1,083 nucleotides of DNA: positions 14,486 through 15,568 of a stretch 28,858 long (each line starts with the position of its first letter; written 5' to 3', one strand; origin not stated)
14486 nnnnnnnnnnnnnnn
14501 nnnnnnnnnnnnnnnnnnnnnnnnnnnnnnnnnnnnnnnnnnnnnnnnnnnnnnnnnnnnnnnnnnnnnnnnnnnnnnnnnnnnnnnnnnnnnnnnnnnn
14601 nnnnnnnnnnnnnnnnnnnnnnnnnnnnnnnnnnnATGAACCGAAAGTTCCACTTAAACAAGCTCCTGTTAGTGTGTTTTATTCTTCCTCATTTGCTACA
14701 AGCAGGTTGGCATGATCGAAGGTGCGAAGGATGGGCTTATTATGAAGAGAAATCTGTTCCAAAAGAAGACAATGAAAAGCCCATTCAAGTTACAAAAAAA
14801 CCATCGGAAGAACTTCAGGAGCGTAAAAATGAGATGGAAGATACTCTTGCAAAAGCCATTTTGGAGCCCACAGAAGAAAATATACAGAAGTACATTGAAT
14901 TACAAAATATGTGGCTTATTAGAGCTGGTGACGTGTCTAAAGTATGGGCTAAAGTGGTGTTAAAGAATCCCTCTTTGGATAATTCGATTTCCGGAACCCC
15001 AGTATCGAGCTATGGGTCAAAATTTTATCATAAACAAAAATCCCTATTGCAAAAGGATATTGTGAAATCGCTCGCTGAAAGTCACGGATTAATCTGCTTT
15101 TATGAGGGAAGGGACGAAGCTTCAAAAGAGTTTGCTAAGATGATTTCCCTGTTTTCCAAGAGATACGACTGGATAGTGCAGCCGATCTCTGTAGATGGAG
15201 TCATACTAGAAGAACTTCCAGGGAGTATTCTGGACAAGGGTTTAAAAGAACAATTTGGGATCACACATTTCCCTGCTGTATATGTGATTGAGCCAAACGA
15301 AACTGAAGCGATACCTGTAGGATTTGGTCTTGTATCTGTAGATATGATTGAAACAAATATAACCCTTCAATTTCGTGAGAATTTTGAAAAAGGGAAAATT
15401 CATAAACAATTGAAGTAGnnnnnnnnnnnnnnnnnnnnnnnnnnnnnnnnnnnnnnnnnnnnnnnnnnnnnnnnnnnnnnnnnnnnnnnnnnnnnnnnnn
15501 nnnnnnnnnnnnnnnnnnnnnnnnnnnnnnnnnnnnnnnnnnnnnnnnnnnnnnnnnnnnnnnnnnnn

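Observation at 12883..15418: AbiE toxin-antitoxin wired into the middle of the tra operon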

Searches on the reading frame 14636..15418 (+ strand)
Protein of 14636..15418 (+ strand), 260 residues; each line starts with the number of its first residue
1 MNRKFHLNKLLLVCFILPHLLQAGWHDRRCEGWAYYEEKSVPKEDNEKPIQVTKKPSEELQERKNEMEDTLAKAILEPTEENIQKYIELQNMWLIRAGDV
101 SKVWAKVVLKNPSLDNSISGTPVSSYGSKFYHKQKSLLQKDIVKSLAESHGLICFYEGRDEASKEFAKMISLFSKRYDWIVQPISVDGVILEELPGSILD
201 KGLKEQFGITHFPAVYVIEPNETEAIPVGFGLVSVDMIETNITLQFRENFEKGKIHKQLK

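Call 3: search_protein_families(library=pfam, proteins=[window:14636-15418:+], max_evalue=0.01)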
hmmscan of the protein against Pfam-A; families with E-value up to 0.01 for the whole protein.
window:14636-15418:+ (260 aa): 1 family
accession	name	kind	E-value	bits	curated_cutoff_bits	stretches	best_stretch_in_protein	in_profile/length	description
PF13728.12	TraF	-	3.5e-54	184.4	23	1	32-242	1-223/224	F plasmid transfer operon protein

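Call 21: find_homologous_proteins(query=window:14636-15418:+)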
Query window:14636-15418:+ (260 aa): 11 proteins with E <= 0.001 among 484 candidates. Only proteins of 143 to 455 residues were searched: fused or split forms outside these lengths cannot appear, so this answer is no evidence that the protein stands alone or is whole; lengths 'longer' or 'shorter' looks for them.
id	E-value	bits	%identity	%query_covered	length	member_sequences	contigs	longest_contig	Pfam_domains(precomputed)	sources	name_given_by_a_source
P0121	1.7e-171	586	100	100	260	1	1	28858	PF13728.13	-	-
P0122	1.1e-105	371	64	94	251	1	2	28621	PF13728.13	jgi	jgi:conjugal transfer pilus assembly protein TraF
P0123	3.5e-102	359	62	97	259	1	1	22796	PF13728.13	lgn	-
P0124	5.1e-100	352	64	87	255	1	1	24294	PF13728.13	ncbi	-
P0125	5.4e-98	345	61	92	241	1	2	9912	PF13728.13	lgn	-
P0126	4.3e-92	326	62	88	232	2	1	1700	PF13728.13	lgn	-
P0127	2.7e-91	323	61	92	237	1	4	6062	PF13728.13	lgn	-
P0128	5.9e-91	322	55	95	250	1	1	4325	PF13728.13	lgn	-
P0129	2.7e-85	304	56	89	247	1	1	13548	PF13728.13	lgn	-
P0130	2.7e-85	304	55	93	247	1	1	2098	PF13728.13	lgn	-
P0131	6.8e-64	234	44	97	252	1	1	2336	PF13728.13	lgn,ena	-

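Call 22: find_encoding_contigs(protein=P0122, flank=5000, max_places=2)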
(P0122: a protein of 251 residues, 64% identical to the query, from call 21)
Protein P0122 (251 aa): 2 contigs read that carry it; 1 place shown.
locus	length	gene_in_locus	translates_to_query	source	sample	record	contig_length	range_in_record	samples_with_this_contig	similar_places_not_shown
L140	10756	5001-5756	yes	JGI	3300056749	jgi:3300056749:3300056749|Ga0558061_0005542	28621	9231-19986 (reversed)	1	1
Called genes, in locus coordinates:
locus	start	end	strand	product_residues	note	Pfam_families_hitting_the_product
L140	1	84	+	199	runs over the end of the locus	-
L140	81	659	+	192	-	PF09673:TrbC_Ftype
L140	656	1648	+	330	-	PF06834:TraU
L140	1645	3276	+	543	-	PF06986:F_T4SS_TraN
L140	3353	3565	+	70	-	-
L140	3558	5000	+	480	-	PF01637:ATPase_2 (weak), PF13173:AAA_14 (weak), PF13401:AAA_22 (weak)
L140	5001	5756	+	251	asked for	PF13728:TraF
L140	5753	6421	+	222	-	-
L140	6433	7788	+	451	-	PF06122:TraH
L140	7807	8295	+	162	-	-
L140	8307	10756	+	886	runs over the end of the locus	PF07916:TraG_N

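Call 23: find_encoding_contigs(protein=P0123, flank=5000, max_places=2)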
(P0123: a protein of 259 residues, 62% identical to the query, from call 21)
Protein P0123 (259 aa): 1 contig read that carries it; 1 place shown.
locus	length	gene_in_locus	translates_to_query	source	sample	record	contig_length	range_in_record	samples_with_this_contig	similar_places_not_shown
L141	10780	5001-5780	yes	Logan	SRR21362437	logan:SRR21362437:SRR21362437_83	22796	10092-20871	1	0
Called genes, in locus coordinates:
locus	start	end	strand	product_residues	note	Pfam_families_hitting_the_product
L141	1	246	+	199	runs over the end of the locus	-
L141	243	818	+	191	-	PF09673:TrbC_Ftype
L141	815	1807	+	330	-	PF06834:TraU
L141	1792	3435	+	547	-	PF06986:F_T4SS_TraN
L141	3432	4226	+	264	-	PF09952:AbiEi_2 (weak)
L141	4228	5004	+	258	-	PF12281:NTP_transf_8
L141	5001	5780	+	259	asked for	PF13728:TraF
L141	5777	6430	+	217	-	-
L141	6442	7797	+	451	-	PF06122:TraH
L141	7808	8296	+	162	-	-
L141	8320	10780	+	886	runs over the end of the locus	PF07916:TraG_N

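Call 24: find_encoding_contigs(protein=P0124, flank=5000, max_places=2)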
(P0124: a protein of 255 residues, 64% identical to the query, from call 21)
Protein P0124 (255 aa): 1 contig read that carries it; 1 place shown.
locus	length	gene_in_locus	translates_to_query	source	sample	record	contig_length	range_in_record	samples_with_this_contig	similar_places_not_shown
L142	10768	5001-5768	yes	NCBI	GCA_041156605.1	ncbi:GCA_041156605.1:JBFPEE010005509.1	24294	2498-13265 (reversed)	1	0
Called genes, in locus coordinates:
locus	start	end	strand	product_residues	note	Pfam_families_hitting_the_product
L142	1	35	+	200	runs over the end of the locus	PF09673:TrbC_Ftype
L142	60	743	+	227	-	-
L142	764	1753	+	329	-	PF06834:TraU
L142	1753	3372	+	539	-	PF06986:F_T4SS_TraN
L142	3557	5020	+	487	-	PF01637:ATPase_2, PF13191:AAA_16 (weak)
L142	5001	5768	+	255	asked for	PF13728:TraF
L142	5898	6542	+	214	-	-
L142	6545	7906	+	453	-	PF06122:TraH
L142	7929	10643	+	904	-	PF07916:TraG_N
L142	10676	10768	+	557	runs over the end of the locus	PF02534:T4SS-DNA_transf, PF01935:DUF87 (weak), PF10412:TrwB_AAD_bind, PF12696:TraG-D_C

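Call 26: find_encoding_contigs(protein=P0125, flank=5000, max_places=2)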
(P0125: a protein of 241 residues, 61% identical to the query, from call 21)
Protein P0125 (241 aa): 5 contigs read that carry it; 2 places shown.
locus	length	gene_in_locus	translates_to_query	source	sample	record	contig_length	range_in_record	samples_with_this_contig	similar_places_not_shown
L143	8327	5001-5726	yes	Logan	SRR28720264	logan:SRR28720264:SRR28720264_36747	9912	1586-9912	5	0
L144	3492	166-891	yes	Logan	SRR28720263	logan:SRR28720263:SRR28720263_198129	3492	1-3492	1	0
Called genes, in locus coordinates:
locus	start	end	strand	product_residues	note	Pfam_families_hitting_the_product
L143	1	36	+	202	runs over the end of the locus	PF09673:TrbC_Ftype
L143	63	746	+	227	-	-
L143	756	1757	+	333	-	PF06834:TraU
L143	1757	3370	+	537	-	PF06986:F_T4SS_TraN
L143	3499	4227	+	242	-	PF09952:AbiEi_2 (weak)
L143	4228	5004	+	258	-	PF12281:NTP_transf_8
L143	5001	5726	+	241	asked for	PF13728:TraF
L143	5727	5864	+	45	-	-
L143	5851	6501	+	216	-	-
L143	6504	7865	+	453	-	PF06122:TraH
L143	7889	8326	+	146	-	?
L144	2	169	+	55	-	?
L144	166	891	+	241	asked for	PF13728:TraF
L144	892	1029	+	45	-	-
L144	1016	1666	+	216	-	-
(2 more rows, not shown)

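Call 27: find_encoding_contigs(protein=P0129, flank=5000, max_places=2)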
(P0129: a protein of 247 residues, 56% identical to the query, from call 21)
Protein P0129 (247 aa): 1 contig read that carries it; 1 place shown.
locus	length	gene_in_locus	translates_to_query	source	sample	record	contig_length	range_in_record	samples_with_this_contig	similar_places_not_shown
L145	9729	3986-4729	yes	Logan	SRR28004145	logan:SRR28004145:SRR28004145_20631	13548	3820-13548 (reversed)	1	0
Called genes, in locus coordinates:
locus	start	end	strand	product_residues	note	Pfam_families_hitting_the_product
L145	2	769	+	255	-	?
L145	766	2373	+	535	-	PF06986:F_T4SS_TraN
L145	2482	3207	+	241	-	PF09952:AbiEi_2 (faint)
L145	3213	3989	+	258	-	PF12281:NTP_transf_8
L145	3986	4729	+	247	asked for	PF13728:TraF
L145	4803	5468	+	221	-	-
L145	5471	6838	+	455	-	PF06122:TraH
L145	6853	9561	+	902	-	PF07916:TraG_N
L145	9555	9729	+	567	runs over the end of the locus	PF02534:T4SS-DNA_transf, PF01580:FtsK_SpoIIIE (weak), PF01935:DUF87 (weak), PF10412:TrwB_AAD_bind, PF12696:TraG-D_C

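Call 28: find_encoding_contigs(protein=P0127, flank=5000, max_places=2)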
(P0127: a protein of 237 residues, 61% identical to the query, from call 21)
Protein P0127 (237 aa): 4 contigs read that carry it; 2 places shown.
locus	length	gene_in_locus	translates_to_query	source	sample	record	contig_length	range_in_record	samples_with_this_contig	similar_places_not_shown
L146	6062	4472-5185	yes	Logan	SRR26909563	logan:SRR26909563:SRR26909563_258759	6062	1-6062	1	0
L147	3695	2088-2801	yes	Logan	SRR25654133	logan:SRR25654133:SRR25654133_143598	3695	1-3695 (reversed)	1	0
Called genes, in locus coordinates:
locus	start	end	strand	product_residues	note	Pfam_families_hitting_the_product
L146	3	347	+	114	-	?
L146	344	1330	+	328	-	PF06834:TraU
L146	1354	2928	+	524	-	PF06986:F_T4SS_TraN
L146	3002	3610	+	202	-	PF13338:AbiEi_4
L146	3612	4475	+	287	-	PF08843:AbiEii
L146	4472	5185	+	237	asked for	PF13728:TraF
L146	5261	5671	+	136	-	-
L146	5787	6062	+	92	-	?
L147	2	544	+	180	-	?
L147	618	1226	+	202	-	PF13338:AbiEi_4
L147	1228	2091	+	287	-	PF08843:AbiEii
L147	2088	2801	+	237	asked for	PF13728:TraF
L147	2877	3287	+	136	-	-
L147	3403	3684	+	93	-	-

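Call 30: search_protein_families(library=padloc, proteins=[L140:3353-3565:+, L140:3558-5000:+, L142:3557-5020:+, L141:3432-4226:+, L141:4228-5004:+, L146:3002-3610:+, L146:3612-4475:+], max_evalue=0.001)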
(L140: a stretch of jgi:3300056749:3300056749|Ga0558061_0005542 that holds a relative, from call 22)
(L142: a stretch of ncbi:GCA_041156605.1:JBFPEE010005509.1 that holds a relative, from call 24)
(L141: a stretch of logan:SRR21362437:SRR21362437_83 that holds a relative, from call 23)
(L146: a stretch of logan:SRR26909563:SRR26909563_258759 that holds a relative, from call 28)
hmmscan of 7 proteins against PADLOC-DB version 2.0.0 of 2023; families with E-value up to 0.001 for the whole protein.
L140:3353-3565:+ (70 aa): 0 families

L140:3558-5000:+ (480 aa): 5 families
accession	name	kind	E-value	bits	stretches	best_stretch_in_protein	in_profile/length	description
PDLC04984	PDC-S27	-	1.7e-79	265.9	1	7-436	4-434/474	-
PDLC04985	PDC-S27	-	2.8e-15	54.2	1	7-338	6-338/484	-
PDLC04786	PDC-S01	-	1.8e-05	21.7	1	15-114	9-96/439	-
PDLC04791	PDC-S01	-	7e-05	19.7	1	12-161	5-132/395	-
PDLC04788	PDC-S01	-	0.00097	16.1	0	13-69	6-61/448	-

L142:3557-5020:+ (487 aa): 4 families
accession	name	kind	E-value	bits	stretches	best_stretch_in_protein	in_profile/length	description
PDLC04984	PDC-S27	-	5.3e-174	577.5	1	4-485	2-473/474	-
PDLC04985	PDC-S27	-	3.7e-17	60.4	1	1-390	1-390/484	-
PDLC04788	PDC-S01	-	0.00017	18.7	0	15-158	9-126/448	-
PDLC04789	PDC-S01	-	0.00018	18.7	0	23-69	15-61/375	-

L141:3432-4226:+ (264 aa): 0 families

L141:4228-5004:+ (258 aa): 0 families

L146:3002-3610:+ (202 aa): 27 families (the best 25 are shown)
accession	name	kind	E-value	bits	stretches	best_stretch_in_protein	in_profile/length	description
PDLC02265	AbiEi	-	1e-73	245.3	1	6-199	5-197/198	AbiEi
PDLC02283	AbiEi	-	1.2e-65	219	1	5-199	6-200/201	AbiEi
PDLC02225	AbiEi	-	1.1e-64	215.8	1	4-201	6-196/198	AbiEi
PDLC02263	AbiEi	-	7.1e-43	145.2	1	5-197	50-242/244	AbiEi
PDLC02275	AbiEi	-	1.3e-42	143.9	1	9-197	3-181/184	AbiEi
PDLC02239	AbiEi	-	1.2e-40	137.3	1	19-200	12-194/195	AbiEi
PDLC02245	AbiEi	-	1.2e-37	127.5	1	11-200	5-194/194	AbiEi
PDLC02248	AbiEi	-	3.3e-37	126.1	1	4-193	3-191/198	AbiEi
PDLC02254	AbiEi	-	2.2e-27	94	1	17-195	16-191/197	AbiEi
PDLC02267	AbiEi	-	7e-19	66.2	1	32-188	39-187/252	AbiEi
PDLC02238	AbiEi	-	2.7e-17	61.2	1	22-194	6-174/180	AbiEi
PDLC02249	AbiEi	-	2.5e-16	58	1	2-184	2-174/184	AbiEi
PDLC02228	AbiEi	-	7.1e-15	52.9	1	6-153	28-163/216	AbiEi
PDLC02260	AbiEi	-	2.1e-11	41.8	1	4-104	3-104/131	AbiEi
PDLC02269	AbiEi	-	3.5e-11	40.9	1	33-176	31-171/251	AbiEi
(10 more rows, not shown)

L146:3612-4475:+ (287 aa): 14 families
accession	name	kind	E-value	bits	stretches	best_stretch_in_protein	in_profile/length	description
PDLC02288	AbiEii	-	2.9e-87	290.3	1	5-280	7-273/294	AbiEii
PDLC02312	AbiEii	-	4.2e-83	276.8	1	1-276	1-277/299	AbiEii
PDLC02291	AbiEii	-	1.7e-32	111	1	3-240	10-231/310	AbiEii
PDLC02319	AbiEii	-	2.3e-32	110.6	1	37-263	5-220/241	AbiEii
PDLC02326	AbiEii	-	6.1e-32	108.4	1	8-143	5-132/133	AbiEii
PDLC02304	AbiEii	-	5.3e-18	63.9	1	14-280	5-258/260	AbiEii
PDLC02314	AbiEii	-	2.4e-14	51.3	1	3-231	4-228/290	AbiEii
PDLC02320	AbiEii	-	4.1e-13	47.5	1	147-258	5-119/147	AbiEii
PDLC02310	AbiEii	-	6.7e-12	43.4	1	40-225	30-209/265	AbiEii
PDLC02306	AbiEii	-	7e-11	40.3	1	48-280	37-278/280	AbiEii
PDLC02329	AbiEii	-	1.6e-09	35.5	1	20-227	24-231/294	AbiEii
PDLC02311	AbiEii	-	2.8e-08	31.9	1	14-270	5-250/283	AbiEii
PDLC02292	AbiEii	-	3.7e-05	21.7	0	17-96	15-92/283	AbiEii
PDLC02299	AbiEii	-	3.7e-05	21.2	1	46-98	40-92/344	AbiEii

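Call 47: search_protein_families(library=padloc, proteins=[L143:3499-4227:+, L143:4228-5004:+], max_evalue=0.001)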
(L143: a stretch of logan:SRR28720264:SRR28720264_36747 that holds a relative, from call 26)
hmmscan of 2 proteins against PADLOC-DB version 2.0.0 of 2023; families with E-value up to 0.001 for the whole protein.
L143:3499-4227:+ (242 aa): 0 families

L143:4228-5004:+ (258 aa): 0 families

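Call 48: search_protein_families(library=pfam, proteins=[L143:3499-4227:+, L143:4228-5004:+, L140:3353-3565:+, L142:3557-5020:+, L146:5261-5671:+], max_evalue=0.01)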
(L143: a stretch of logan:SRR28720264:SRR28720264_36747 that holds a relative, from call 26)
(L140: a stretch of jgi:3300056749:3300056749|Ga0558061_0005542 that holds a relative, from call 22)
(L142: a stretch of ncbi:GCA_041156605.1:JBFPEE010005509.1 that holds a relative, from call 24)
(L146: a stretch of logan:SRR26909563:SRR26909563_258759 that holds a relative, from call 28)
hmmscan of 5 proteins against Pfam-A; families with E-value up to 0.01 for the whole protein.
L143:3499-4227:+ (242 aa): 1 family
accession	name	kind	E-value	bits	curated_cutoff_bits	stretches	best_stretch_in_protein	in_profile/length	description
PF09952.14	AbiEi_2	-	1.1e-06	29.5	21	1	84-228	4-136/143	Transcriptional regulator, AbiEi antitoxin, Type IV TA system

L143:4228-5004:+ (258 aa): 1 family
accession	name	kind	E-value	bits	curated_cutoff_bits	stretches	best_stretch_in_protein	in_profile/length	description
PF12281.14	NTP_transf_8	-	1.4e-08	35.4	26.3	1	13-182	9-192/218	Nucleotidyltransferase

L140:3353-3565:+ (70 aa): 0 families

L142:3557-5020:+ (487 aa): 5 families
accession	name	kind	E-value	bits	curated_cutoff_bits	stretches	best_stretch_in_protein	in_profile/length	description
PF01637.24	ATPase_2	-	1.6e-16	61.2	33.2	1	9-218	4-224/225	ATPase domain predominantly from Archaea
PF13191.12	AAA_16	-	4.5e-07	31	32.6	1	6-131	2-155/167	AAA ATPase domain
PF13173.12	AAA_14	-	2.6e-05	24.6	27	1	26-160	3-106/129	AAA domain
PF03008.20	DUF234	-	0.00014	22.6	22.5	1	344-425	18-91/100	Archaea bacterial proteins of unknown function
PF13401.12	AAA_22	-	0.00035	21.3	27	1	25-152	5-125/130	AAA domain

L146:5261-5671:+ (136 aa): 0 families

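Call 53: find_encoding_contigs(protein=P0128, flank=5000, max_places=2)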
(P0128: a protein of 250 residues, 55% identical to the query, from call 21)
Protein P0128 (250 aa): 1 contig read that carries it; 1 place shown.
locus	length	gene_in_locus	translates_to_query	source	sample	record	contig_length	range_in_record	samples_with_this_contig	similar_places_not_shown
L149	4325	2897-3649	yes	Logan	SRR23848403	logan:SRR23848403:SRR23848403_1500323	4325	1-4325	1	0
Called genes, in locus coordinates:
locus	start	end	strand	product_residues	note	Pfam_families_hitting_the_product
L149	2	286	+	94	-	?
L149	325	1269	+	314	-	PF06834:TraU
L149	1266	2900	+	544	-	PF06986:F_T4SS_TraN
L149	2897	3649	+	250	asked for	PF13728:TraF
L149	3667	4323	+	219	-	?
